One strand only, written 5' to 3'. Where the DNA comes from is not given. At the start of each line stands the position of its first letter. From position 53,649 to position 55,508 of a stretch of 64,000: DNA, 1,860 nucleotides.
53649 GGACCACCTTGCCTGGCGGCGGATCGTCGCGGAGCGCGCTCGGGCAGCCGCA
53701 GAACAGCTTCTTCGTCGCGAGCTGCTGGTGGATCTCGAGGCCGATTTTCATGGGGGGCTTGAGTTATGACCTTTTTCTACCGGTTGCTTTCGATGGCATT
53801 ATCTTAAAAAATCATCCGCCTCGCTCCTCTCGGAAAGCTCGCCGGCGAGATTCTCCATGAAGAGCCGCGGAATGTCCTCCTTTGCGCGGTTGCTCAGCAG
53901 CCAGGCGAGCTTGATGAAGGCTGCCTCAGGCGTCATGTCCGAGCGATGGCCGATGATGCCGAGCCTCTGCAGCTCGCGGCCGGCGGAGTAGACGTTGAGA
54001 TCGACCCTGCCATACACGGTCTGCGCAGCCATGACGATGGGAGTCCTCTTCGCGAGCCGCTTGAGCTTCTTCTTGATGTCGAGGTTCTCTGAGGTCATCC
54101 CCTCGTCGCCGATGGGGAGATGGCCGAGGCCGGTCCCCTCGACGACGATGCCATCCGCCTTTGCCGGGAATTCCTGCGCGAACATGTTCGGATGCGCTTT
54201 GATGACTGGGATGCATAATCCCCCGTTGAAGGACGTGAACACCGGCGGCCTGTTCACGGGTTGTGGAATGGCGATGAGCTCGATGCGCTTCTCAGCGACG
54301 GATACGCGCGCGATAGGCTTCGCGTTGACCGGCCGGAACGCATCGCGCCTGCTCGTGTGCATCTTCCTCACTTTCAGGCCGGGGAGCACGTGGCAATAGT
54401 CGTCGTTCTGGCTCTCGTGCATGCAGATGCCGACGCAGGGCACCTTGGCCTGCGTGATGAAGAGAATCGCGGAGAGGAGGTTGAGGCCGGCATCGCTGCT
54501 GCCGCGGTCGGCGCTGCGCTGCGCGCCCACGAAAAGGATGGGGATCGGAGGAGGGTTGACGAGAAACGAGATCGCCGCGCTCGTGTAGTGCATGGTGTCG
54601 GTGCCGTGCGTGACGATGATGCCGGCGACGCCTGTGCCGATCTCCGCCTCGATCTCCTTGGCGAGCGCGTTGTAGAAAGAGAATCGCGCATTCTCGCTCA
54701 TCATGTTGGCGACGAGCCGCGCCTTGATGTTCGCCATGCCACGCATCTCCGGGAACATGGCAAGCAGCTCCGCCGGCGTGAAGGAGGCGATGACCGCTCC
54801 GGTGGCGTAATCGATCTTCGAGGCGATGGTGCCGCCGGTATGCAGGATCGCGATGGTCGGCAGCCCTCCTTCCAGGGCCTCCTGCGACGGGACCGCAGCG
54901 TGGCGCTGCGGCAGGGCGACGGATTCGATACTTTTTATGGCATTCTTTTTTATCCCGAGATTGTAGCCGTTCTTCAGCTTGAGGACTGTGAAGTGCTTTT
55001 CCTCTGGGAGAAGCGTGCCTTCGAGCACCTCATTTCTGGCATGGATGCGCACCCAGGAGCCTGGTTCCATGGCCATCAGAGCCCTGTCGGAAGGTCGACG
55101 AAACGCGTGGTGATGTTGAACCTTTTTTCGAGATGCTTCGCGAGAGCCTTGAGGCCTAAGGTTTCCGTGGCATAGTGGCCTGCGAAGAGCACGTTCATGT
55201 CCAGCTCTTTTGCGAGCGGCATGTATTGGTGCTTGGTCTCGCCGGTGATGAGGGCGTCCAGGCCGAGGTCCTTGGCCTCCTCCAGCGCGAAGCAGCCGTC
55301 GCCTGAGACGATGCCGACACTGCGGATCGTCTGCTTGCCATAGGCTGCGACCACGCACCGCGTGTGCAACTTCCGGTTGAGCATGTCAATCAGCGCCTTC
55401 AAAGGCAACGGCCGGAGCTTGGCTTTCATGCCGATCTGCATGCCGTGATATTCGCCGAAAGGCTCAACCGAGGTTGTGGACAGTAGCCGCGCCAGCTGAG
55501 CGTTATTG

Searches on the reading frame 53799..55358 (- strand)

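Call 107: search_protein_families(library=pfam, proteins=[window:53799-55358:-], max_evalue=0.00001)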
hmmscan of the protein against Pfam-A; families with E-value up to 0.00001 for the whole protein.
window:53799-55358:- (519 aa): 3 families
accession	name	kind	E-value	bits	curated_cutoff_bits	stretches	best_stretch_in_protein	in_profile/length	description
PF00710.25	Asparaginase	-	1.4e-50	171.9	22.5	1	169-356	2-182/193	Asparaginase, N-terminal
PF17763.6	Asparaginase_C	-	4.4e-19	69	34.6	1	389-495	12-109/114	Glutaminase/Asparaginase C-terminal domain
PF18195.6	GatD_N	-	1.7e-11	43.7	25.7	1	97-145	1-52/54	GatD N-terminal domain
